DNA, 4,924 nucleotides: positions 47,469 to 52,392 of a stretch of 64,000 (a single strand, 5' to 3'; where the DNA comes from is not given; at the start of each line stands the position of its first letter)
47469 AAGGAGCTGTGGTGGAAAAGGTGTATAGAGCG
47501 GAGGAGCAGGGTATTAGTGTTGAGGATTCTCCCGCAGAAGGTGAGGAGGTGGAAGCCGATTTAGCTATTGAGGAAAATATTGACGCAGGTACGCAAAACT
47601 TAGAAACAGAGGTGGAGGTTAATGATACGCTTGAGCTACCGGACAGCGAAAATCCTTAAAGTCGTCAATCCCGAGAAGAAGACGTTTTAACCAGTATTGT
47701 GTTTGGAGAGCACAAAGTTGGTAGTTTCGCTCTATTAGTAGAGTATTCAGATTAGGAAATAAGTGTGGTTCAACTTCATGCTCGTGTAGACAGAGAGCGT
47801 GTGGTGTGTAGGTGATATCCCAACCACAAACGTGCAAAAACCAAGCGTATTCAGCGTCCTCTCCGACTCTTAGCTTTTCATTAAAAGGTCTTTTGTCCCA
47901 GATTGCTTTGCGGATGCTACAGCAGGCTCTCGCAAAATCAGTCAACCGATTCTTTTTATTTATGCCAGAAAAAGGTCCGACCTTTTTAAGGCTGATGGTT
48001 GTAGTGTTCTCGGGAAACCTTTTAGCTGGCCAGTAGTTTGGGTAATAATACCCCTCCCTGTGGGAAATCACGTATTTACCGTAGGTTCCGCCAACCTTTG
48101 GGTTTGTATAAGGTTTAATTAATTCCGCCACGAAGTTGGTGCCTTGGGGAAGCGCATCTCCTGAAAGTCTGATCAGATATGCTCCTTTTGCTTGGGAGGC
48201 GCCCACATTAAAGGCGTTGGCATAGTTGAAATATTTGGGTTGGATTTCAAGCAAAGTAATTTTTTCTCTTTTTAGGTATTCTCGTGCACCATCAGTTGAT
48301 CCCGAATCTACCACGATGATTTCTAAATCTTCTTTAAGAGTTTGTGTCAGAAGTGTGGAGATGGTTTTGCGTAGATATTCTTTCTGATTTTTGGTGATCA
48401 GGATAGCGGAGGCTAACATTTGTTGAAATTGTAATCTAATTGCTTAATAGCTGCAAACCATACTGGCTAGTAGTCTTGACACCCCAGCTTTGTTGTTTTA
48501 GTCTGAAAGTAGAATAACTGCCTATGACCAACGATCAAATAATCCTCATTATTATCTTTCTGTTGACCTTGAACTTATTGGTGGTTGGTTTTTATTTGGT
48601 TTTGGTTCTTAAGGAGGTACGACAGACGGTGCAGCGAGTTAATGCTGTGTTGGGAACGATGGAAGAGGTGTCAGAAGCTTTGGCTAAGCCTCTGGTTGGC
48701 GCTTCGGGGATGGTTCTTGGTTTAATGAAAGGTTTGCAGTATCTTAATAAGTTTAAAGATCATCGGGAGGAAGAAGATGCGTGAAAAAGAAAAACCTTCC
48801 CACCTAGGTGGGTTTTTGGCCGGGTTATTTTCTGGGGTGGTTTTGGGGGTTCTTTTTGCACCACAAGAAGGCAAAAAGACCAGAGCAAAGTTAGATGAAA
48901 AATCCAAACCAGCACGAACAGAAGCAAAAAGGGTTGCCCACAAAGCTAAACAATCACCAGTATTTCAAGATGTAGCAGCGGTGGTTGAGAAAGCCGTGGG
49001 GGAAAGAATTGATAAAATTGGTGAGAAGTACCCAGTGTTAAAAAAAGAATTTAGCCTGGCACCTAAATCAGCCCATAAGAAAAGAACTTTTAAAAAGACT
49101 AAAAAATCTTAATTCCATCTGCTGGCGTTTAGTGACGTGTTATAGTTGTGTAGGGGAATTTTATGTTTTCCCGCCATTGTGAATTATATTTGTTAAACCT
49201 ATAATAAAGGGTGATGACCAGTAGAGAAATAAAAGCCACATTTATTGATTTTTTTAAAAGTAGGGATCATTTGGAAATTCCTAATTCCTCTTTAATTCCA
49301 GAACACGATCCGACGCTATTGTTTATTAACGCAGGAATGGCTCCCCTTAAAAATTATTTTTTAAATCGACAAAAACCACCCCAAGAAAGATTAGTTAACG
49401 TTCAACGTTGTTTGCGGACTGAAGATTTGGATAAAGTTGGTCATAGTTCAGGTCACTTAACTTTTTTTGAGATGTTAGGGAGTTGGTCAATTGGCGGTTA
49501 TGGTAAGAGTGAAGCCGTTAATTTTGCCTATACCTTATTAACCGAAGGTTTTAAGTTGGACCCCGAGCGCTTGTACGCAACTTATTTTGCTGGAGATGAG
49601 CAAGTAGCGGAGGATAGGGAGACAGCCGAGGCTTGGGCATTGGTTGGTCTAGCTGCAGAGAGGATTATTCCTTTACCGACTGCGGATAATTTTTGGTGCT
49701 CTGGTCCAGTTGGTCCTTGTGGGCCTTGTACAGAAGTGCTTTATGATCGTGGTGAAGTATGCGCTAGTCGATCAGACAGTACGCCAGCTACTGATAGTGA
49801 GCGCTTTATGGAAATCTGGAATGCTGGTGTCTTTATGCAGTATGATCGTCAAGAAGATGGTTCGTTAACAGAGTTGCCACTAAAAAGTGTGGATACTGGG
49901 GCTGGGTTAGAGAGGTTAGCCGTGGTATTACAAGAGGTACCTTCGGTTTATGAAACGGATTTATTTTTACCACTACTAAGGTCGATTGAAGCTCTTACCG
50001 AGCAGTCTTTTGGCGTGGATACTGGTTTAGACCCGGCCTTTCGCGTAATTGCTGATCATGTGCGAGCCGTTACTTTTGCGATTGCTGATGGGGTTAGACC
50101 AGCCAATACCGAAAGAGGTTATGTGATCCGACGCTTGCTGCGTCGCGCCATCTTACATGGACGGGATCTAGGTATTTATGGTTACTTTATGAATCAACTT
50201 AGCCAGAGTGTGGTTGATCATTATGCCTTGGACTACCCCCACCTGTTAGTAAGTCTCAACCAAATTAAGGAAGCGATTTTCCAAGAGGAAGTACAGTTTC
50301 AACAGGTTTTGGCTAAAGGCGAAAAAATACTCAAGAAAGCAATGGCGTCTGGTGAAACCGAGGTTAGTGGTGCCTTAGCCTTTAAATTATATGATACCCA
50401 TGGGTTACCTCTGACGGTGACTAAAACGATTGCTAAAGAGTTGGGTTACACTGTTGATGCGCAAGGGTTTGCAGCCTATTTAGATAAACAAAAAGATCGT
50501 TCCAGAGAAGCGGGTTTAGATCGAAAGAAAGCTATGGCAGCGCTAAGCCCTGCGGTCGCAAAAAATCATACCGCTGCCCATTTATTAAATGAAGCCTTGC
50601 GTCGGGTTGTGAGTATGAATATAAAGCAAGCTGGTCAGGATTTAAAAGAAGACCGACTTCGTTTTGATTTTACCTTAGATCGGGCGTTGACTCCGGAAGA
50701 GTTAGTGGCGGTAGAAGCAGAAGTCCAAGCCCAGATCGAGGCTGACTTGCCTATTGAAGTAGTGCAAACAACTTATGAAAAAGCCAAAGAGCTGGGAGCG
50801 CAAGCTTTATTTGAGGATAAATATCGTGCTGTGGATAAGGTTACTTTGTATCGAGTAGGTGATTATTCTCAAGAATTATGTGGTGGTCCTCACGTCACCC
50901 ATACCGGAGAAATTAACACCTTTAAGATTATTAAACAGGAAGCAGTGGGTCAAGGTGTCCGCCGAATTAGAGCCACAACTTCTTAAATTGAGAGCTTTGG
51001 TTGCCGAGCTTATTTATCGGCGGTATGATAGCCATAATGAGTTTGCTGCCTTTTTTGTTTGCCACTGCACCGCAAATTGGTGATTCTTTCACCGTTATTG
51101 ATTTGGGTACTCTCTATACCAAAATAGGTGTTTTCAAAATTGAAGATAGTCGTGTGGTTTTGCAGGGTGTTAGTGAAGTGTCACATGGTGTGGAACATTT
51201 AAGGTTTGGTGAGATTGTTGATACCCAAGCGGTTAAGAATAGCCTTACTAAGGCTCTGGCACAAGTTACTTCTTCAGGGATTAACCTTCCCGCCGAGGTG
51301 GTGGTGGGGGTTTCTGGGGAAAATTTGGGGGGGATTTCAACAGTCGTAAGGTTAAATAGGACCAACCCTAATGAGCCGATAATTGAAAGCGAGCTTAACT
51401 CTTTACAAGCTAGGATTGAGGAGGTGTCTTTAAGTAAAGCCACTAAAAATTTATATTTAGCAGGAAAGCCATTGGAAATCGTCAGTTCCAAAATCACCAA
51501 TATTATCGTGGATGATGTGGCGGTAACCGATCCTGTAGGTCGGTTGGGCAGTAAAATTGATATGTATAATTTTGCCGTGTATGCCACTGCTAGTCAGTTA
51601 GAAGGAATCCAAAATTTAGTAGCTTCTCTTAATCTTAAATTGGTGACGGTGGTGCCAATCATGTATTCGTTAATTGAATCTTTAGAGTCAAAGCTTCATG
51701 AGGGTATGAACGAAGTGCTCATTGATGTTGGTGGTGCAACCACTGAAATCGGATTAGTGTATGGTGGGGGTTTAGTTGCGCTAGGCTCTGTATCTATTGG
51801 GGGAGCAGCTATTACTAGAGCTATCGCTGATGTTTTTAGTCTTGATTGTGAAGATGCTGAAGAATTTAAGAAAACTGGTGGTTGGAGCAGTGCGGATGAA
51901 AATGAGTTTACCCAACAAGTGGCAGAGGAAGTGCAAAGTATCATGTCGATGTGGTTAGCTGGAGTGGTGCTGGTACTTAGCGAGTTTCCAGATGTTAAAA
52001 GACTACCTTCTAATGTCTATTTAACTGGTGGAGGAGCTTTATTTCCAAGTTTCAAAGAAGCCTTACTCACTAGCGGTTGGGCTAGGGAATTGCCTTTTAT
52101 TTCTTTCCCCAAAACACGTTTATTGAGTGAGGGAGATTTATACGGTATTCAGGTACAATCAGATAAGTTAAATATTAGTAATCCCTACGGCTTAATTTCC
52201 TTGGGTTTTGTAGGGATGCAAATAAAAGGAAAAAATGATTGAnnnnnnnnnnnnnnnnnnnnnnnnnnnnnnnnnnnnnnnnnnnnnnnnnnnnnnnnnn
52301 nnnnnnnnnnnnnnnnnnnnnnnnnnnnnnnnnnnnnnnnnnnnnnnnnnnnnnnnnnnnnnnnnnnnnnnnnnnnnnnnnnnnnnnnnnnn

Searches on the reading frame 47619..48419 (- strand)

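Call 37: search_protein_families(library=pfam, proteins=[window:47619-48419:-], max_evalue=0.001)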
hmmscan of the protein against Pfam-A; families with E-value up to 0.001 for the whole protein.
window:47619-48419:- (266 aa): 2 families
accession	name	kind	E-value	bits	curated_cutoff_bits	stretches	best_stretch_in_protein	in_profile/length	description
PF00535.33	Glycos_transf_2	-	4.5e-18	66.2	23.3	1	4-144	1-133/168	Glycosyl transferase family 2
PF10111.15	Glyco_tranf_2_2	-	0.00013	22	27.3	1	10-96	9-99/276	Glycosyltransferase like family 2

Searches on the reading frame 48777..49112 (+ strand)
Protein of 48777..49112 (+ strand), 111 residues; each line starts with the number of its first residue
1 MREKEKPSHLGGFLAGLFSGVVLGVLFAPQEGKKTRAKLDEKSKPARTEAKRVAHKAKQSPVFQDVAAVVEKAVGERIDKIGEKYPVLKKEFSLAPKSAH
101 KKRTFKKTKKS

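Call 37: search_protein_families(library=pfam, proteins=[window:48777-49112:+], max_evalue=0.001)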
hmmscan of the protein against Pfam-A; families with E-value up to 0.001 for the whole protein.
window:48777-49112:+ (111 aa): 1 family
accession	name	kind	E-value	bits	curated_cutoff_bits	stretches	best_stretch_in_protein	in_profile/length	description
PF12732.12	YtxH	-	4.1e-14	53.2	37.5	1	10-84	1-69/71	YtxH-like protein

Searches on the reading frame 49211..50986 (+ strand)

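Call 37: search_protein_families(library=pfam, proteins=[window:49211-50986:+], max_evalue=0.001)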
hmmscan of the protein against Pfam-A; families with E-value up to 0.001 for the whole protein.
window:49211-50986:+ (591 aa): 2 families
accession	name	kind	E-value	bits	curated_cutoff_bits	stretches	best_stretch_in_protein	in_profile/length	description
PF01411.24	tRNA-synt_2c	-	1.7e-148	496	30.3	1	6-454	1-451/552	tRNA synthetases class II (A)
PF07973.19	tRNA_SAD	-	4.7e-17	62.1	24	1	544-586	1-43/44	Threonyl and Alanyl tRNA synthetase second additional domain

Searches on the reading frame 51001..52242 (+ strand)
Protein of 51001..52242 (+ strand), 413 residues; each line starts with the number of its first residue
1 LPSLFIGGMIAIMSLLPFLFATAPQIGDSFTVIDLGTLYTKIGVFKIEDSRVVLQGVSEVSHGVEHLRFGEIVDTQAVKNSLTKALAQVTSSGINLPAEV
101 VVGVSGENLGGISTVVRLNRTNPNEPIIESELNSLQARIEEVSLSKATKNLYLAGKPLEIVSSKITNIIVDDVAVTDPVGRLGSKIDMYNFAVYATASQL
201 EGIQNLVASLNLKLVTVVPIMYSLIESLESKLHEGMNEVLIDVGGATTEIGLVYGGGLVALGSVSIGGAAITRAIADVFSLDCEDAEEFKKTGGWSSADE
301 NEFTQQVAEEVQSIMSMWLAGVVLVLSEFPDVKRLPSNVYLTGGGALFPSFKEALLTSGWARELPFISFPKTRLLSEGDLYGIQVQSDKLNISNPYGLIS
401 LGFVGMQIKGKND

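Call 37: search_protein_families(library=pfam, proteins=[window:51001-52242:+], max_evalue=0.001)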
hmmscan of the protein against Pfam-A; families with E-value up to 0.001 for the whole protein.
window:51001-52242:+ (413 aa): 4 families
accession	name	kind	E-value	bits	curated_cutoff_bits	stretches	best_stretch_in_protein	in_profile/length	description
PF14450.12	FtsA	-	4.8e-13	50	31.8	1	239-311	1-70/127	Cell division protein FtsA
PF11104.14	PilM_2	-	2.9e-07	30.2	27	1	239-355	183-294/340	Type IV pilus assembly protein PilM;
PF06723.19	MreB_Mbl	-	2.5e-05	23.7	27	1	233-276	142-185/327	MreB/Mbl protein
PF02541.22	Ppx-GppA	-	0.0005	20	27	0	229-311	105-184/285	Ppx/GppA phosphatase family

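Call 41: search_solved_structures(query=window:51001-52239:+, max_evalue=1)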
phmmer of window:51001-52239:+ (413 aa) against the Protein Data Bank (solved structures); distinct sequences matched with E-value up to 1: 37.
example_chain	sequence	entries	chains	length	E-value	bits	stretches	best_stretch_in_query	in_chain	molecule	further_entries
3jc8_Ma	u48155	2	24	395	1e-05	28.1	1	228-352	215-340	Type IV pilus biogenesis protein PilM | PilM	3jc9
2ych_A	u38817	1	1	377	5e-05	25.9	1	193-298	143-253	COMPETENCE PROTEIN PILM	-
3h1q_A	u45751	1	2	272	0.00046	22.7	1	199-350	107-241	Ethanolamine utilization protein EutJ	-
7q6f_A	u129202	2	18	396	0.0036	19.7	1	173-295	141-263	Cell division protein FtsA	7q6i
7jv9_A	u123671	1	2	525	0.0036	19.7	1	360-408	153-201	5'-nucleotidase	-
7jv8_A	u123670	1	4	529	0.0037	19.7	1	360-408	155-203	5'-nucleotidase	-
9r0d_A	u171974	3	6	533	0.0038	19.7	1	360-408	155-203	5'-nucleotidase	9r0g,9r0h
8znz_A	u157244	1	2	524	0.0065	18.9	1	360-408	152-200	5'-nucleotidase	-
6hxw_A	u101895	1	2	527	0.0066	18.9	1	360-408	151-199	5'-nucleotidase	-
6vc9_A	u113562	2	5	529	0.0066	18.9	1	360-408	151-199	5'-nucleotidase, ecto (CD73), isoform CRA_a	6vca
9v6d_A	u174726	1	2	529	0.0066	18.9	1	360-408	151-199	5'-nucleotidase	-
4h1s_A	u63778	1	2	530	0.0067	18.8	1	360-408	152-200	5'-nucleotidase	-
9p1m_A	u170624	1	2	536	0.0069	18.8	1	360-408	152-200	5'-nucleotidase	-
4h2i_A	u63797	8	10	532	0.014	17.8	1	360-408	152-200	5'-nucleotidase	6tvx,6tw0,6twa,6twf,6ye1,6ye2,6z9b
6s7f_A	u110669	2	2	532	0.014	17.8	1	360-408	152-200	5'-nucleotidase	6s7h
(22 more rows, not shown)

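Call 62: find_homologous_proteins(query=window:51001-52239:+, max_evalue=0.001)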
Query window:51001-52239:+ (413 aa): 34 proteins with E <= 0.001 among 8000 candidates.
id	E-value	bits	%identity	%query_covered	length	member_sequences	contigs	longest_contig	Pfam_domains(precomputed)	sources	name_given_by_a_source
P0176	1.9e-252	855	100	97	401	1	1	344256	PF06723.20,PF14450.13,PF11104.15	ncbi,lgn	-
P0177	3.6e-57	212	33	97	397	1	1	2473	PF14450.13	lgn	-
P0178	2.6e-31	127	25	83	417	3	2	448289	PF06723.20,PF14450.13,PF11104.15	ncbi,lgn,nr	ncbi:pilus assembly protein PilM [Candidatus Gracilibacteria bacterium]|nr:pilus assembly protein Pi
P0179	1.0e-11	63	24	76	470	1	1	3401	PF02491.26,PF06723.20,PF14450.13,PF11104.15,PF06277.18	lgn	-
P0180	6.4e-9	54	25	60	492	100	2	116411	PF02491.26,PF06723.20,PF14450.13,PF11104.15,PF06277.18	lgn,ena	-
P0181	4.5e-8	51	23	70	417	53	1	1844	PF02491.26,PF06723.20,PF14450.13,PF11104.15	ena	-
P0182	8.0e-7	47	25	79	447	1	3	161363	PF02491.26,PF06723.20,PF14450.13,PF11104.15,PF06277.18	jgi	jgi:cell division protein FtsA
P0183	8.4e-7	47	25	62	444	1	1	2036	PF01968.25,PF02491.26,PF06723.20,PF14450.13,PF11104.15,PF06277.18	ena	-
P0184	2.6e-6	45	25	75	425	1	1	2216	PF02491.26,PF06723.20,PF14450.13,PF11104.15,PF06277.18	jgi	jgi:cell division protein FtsA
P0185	5.8e-6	44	24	77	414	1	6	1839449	PF02491.26,PF06723.20,PF14450.13,PF11104.15,PF06277.18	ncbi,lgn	-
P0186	6.8e-6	44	24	62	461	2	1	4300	PF01968.25,PF02491.26,PF06723.20,PF14450.13,PF11104.15,PF06277.18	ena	-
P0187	7.1e-6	44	24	78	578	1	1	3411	PF06723.20,PF14450.13,PF11104.15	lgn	-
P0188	1.0e-5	43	26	79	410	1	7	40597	PF02491.26,PF06723.20,PF14450.13,PF11104.15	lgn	-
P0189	1.3e-5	43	24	78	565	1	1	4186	PF06723.20,PF14450.13,PF11104.15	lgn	-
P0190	1.5e-5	42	28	78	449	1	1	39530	PF02491.26,PF06723.20,PF14450.13,PF11104.15,PF06277.18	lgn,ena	-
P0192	2.6e-5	42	24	78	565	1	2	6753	PF06723.20,PF14450.13,PF11104.15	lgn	-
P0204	6.0e-4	37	25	37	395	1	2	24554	PF06723.20,PF14450.13,PF11104.15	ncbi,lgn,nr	ncbi:MAG: pilus assembly protein PilM [Candidatus Kerfeldbacteria bacterium]|nr:pilus assembly prote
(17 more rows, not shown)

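Call 63: find_encoding_contigs(protein=P0178, flank=8000, max_places=2)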
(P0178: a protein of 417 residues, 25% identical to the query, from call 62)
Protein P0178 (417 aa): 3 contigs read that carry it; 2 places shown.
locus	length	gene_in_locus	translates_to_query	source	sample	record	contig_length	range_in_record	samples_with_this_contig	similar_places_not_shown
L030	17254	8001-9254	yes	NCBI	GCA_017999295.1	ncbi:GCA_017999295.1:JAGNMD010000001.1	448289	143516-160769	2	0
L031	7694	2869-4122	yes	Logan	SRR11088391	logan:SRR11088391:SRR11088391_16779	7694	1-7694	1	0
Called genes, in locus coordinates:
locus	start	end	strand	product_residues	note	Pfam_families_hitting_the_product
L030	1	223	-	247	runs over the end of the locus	PF06414:Zeta_toxin, PF13671:AAA_33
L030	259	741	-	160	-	-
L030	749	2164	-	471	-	PF00883:Peptidase_M17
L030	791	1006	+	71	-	-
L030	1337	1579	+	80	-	-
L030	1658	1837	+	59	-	-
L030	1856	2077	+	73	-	-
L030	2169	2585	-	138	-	PF00293:NUDIX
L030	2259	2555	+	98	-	-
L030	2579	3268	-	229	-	PF22935:RM44_endonuclase (faint), PF14622:Ribonucleas_3_3, PF00636:Ribonuclease_3, PF00035:dsrm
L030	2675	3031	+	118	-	-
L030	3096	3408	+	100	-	-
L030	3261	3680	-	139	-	PF01029:NusB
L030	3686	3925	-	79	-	PF01783:Ribosomal_L32p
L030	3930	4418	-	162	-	PF02620:YceD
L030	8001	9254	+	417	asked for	PF06723:MreB_Mbl (weak), PF11104:PilM_2, PF14450:FtsA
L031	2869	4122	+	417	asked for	PF06723:MreB_Mbl (weak), PF11104:PilM_2, PF14450:FtsA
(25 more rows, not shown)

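Call 82: find_encoding_contigs(protein=P0204, flank=9000, max_places=1)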
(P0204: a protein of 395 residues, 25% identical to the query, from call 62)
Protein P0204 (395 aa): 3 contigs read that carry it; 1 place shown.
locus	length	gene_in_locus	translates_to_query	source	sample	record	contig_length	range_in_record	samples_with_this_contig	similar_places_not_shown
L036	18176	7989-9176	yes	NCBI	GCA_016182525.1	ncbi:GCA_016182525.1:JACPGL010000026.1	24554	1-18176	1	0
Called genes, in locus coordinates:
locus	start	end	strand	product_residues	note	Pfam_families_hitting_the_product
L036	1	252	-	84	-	?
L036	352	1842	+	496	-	-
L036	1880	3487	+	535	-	-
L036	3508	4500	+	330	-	PF01791:DeoC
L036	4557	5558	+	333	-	PF01872:RibD_C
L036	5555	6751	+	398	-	PF01041:DegT_DnrJ_EryC1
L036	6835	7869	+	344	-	PF01116:F_bP_aldolase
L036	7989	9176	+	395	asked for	PF11104:PilM_2, PF06723:MreB_Mbl (faint), PF14450:FtsA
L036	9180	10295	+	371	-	-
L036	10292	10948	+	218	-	-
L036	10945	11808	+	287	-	PF00041:fn3 (faint)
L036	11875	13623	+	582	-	PF05157:MshEN, PF00437:T2SSE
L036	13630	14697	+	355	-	PF00437:T2SSE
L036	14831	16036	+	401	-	PF28597:T2SSF_N (weak), PF00482:T2SSF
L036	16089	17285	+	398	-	PF13173:AAA_14, PF13635:DUF4143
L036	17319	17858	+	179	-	PF07963:N_methyl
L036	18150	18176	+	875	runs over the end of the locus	PF13620:CarboxypepD_reg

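Call 84: search_protein_families(library=pfam, proteins=[L036:9180-10295:+, L036:10292-10948:+, L036:10945-11808:+], max_evalue=0.1)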
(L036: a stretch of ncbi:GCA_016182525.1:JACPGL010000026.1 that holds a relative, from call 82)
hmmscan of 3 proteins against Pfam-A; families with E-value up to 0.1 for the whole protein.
L036:9180-10295:+ (371 aa): 0 families

L036:10292-10948:+ (218 aa): 1 family
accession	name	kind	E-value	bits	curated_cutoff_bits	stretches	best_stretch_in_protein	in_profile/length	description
PF04350.18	PilO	-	0.00085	19.9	22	1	49-117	10-77/145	Pilus assembly protein, PilO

L036:10945-11808:+ (287 aa): 6 families
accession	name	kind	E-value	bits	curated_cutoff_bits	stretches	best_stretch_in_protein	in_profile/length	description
PF00041.27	fn3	-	7.6e-09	36.1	25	2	190-272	2-79/84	Fibronectin type III domain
PF16323.11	DUF4959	-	0.00015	22.4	32.9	1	184-277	15-105/106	Domain of unknown function (DUF4959)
PF25523.1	Ig_RIMBP2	-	0.00021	21.7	27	0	188-217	3-32/105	RIMBP2-like, immunoglobulin-like domain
PF06486.16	DUF1093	-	0.026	15.6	26.3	0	245-269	18-46/81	Protein of unknown function (DUF1093)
PF24489.1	Ig_J_second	-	0.034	14.6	27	1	139-179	50-91/105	Tip attachment protein J second Ig-like domain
PF19077.6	Big_13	-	0.038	14.9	27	1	229-274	51-96/102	Bacterial Ig-like domain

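Call 88: find_encoding_contigs(protein=P0192, flank=6000, max_places=2)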
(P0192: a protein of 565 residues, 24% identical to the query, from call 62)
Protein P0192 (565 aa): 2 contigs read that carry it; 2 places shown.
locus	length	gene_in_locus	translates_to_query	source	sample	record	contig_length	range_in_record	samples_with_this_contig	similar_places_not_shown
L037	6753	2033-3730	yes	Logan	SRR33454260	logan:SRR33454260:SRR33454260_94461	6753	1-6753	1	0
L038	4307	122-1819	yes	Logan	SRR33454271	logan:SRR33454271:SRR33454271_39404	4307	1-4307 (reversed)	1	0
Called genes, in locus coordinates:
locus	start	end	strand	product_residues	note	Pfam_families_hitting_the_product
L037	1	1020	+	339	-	?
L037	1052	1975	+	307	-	-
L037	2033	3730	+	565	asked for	PF06723:MreB_Mbl (faint), PF11104:PilM_2 (weak), PF14450:FtsA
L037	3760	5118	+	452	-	PF00091:Tubulin, PF12327:FtsZ_C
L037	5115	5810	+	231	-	PF02146:SIR2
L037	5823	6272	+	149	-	PF09424:YqeY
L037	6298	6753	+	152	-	?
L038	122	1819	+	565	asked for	PF06723:MreB_Mbl (faint), PF11104:PilM_2 (weak), PF14450:FtsA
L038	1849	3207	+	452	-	PF00091:Tubulin, PF12327:FtsZ_C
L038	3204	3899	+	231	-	PF02146:SIR2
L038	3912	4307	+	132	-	?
